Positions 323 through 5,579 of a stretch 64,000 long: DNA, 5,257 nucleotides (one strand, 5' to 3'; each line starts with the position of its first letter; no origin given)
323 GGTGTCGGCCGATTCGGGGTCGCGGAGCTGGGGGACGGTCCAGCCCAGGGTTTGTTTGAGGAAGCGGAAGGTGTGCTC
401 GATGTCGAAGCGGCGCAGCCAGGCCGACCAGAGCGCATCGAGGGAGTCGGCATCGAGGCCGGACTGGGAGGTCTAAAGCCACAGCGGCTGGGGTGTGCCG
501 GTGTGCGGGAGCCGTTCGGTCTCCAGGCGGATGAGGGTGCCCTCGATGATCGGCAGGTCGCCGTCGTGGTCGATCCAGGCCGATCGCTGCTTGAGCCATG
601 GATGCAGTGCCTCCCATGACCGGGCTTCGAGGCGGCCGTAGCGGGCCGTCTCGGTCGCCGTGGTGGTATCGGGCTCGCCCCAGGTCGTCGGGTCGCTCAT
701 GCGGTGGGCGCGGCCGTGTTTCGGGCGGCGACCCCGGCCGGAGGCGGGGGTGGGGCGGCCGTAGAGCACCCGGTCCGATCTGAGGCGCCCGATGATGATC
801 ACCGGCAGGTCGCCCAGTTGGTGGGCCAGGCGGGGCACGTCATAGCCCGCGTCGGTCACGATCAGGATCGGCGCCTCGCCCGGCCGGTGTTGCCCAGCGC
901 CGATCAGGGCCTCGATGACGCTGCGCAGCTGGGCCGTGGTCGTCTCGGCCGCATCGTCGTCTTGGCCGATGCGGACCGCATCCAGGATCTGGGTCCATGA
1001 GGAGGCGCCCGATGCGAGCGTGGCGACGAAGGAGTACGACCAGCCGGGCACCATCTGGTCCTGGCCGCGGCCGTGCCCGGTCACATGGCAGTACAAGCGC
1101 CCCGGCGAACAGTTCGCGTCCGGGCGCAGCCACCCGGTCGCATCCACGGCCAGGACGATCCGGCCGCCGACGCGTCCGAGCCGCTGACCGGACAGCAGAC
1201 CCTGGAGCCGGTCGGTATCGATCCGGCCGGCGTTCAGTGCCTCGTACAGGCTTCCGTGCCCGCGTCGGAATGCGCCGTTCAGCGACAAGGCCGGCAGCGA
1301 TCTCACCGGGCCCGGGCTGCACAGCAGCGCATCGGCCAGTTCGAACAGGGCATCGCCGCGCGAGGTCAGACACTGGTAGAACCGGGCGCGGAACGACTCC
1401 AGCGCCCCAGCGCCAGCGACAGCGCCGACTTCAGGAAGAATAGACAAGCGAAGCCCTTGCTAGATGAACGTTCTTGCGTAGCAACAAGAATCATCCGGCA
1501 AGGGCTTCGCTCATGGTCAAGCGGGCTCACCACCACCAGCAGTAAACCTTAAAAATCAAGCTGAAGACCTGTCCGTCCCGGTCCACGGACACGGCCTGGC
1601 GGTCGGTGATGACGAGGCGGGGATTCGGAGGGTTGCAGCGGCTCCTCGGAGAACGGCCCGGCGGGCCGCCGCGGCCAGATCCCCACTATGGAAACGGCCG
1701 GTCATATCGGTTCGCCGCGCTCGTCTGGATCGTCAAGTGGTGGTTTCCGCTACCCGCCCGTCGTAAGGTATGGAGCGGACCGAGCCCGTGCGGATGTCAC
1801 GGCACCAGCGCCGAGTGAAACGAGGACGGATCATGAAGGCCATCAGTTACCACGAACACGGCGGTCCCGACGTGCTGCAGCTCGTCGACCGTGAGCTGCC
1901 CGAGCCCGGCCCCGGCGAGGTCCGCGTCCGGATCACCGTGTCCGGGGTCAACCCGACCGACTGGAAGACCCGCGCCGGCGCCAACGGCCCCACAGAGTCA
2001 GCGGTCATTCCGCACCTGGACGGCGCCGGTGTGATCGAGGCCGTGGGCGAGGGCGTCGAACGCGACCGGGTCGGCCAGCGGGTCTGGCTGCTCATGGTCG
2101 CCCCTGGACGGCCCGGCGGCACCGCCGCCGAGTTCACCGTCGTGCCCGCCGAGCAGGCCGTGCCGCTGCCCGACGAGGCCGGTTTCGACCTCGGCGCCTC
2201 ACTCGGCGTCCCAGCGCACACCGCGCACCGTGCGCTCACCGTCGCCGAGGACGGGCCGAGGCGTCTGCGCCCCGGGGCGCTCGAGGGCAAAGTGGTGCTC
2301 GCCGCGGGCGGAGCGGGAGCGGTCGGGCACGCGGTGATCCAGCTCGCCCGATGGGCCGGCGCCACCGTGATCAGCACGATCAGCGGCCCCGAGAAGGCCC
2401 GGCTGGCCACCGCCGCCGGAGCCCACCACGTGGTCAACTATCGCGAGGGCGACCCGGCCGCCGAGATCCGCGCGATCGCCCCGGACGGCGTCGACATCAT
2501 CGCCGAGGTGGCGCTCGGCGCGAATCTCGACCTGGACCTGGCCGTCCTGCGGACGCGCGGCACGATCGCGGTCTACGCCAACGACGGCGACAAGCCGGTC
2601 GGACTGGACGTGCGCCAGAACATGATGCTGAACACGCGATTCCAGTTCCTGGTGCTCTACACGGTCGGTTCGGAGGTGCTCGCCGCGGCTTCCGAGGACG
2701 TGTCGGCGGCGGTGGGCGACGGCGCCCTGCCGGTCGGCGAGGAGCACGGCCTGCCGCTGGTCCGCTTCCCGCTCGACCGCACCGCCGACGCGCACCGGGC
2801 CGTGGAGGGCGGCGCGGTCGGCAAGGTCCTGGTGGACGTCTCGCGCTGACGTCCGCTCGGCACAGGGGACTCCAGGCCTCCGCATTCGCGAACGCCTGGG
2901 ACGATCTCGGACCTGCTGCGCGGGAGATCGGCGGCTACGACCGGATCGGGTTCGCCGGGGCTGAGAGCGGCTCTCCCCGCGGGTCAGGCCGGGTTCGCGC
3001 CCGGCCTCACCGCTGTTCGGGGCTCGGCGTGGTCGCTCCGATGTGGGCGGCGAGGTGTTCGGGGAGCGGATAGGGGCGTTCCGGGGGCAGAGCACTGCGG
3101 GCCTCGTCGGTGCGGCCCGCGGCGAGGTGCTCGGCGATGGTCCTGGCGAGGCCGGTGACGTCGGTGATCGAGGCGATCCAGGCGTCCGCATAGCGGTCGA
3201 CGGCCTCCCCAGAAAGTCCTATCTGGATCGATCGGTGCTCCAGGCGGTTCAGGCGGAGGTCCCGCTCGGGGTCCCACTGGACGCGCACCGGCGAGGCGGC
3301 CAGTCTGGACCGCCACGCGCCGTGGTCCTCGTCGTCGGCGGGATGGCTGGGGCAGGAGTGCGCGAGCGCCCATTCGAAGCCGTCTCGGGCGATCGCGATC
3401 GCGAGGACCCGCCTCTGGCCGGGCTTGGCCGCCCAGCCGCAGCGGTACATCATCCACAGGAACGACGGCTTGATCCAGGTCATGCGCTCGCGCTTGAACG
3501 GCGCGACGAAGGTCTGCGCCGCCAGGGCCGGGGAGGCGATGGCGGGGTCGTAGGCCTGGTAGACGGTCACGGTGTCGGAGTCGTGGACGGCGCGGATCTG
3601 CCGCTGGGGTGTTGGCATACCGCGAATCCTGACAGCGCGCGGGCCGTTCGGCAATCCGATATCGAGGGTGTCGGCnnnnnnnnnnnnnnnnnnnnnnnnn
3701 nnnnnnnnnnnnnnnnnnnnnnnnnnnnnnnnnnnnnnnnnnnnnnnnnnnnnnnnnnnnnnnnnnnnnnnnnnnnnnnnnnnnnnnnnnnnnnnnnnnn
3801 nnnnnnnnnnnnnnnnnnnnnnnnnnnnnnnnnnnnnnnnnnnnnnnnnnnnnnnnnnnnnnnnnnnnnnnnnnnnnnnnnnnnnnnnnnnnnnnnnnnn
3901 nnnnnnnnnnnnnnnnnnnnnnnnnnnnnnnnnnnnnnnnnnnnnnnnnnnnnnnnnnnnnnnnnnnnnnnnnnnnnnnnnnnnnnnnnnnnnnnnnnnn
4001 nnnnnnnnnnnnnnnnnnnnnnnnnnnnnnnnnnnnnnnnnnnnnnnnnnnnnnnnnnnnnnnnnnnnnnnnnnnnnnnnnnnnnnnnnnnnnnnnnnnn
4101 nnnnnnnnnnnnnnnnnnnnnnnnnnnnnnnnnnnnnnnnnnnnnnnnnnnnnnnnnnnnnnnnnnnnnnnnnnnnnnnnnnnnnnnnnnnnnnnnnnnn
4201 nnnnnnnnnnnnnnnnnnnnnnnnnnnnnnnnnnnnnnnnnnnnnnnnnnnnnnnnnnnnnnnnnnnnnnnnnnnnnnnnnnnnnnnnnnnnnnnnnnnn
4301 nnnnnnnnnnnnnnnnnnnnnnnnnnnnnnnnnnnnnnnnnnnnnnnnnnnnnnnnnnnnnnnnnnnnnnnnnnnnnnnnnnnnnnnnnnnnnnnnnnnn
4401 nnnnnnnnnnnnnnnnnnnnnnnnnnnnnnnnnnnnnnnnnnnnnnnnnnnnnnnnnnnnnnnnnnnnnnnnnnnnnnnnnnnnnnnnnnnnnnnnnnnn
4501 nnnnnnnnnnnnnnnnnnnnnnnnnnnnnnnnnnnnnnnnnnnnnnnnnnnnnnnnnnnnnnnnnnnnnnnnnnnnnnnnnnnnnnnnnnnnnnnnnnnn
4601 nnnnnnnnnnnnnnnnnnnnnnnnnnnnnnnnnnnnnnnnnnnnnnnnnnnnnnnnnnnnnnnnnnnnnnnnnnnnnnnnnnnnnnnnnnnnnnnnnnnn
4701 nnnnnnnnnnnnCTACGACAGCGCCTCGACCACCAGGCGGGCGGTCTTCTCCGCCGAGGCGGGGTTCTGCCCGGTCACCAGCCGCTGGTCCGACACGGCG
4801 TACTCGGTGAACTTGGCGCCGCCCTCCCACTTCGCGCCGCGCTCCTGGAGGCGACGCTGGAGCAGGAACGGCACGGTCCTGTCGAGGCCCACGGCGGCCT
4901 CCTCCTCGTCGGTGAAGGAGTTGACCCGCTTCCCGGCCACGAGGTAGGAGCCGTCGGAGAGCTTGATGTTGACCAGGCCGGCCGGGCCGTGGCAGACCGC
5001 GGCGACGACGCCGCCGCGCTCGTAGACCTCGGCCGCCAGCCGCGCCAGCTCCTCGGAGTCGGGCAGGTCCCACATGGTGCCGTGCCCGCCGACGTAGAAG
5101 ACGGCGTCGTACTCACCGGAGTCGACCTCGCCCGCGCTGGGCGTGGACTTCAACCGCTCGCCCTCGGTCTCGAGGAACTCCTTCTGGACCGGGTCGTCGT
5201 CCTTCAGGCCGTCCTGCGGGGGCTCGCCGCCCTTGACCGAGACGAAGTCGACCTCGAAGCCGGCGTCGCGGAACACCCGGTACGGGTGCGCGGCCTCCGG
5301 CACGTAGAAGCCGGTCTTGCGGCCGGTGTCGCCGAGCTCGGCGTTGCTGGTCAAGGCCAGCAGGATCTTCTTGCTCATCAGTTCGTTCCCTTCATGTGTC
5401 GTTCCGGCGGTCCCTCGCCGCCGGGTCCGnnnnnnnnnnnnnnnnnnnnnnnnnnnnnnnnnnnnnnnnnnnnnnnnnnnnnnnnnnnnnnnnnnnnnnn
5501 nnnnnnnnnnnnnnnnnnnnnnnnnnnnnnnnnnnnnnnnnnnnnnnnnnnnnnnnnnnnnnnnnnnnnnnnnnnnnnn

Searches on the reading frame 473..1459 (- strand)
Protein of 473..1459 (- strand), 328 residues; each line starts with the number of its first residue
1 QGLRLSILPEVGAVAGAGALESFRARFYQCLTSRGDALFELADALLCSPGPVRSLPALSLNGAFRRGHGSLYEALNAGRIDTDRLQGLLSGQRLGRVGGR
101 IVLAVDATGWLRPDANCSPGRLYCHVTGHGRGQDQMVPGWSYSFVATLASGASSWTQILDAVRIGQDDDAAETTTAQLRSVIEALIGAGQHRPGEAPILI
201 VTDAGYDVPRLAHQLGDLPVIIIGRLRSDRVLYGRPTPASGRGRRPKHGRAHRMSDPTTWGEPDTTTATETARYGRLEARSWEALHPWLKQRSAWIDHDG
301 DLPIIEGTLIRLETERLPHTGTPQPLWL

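Call 97: search_protein_families(library=pfam, proteins=[window:473-1459:-], max_evalue=0.001)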
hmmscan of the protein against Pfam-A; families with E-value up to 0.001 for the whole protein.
window:473-1459:- (328 aa): 1 family
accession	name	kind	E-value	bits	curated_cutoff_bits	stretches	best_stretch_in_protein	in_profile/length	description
PF13546.12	DDE_5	-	3.2e-52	178.2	27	1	26-282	1-265/272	DDE superfamily endonuclease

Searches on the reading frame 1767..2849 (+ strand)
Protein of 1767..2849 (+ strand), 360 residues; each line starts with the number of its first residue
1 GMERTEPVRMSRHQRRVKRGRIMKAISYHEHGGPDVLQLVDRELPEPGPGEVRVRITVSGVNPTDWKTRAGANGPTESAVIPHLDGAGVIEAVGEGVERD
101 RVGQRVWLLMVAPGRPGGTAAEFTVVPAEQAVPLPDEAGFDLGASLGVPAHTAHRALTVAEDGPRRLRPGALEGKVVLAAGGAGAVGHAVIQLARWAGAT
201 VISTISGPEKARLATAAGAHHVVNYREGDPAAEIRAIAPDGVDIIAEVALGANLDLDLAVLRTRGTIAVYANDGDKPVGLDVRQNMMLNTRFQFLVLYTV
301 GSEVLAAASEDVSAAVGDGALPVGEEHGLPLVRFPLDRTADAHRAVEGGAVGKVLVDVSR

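Call 97: search_protein_families(library=pfam, proteins=[window:1767-2849:+], max_evalue=0.001)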
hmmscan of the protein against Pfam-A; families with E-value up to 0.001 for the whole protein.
window:1767-2849:+ (360 aa): 3 families
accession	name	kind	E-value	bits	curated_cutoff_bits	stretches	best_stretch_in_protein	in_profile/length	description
PF00107.32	ADH_zinc_N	-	2.4e-20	73.2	31.8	1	185-299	1-116/129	Zinc-binding dehydrogenase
PF08240.17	ADH_N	-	1.2e-15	58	23.5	1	48-136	1-104/104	Alcohol dehydrogenase GroES-like domain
PF13602.12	ADH_zinc_N_2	-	5e-09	37.6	27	1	218-356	2-134/134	Zinc-binding dehydrogenase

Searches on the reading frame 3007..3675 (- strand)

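Call 97: search_protein_families(library=pfam, proteins=[window:3007-3675:-], max_evalue=0.001)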
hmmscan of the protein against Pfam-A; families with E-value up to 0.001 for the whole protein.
window:3007-3675:- (222 aa): 1 family
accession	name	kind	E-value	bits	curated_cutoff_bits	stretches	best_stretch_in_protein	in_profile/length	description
PF14124.11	DUF4291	-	6.2e-74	248.2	27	1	26-202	1-180/180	Domain of unknown function (DUF4291)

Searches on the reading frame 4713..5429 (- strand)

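Call 97: search_protein_families(library=pfam, proteins=[window:4713-5429:-], max_evalue=0.001)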
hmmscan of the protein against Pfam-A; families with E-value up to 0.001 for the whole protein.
window:4713-5429:- (238 aa): 2 families
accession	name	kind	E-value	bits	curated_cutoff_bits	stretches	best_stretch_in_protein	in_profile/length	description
PF01965.30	DJ-1_PfpI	-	8.3e-20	71.7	26.6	1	45-235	15-164/165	DJ-1/PfpI family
PF17124.11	ThiJ_like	-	1.3e-08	35.4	30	1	39-73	4-38/186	ThiJ/PfpI family-like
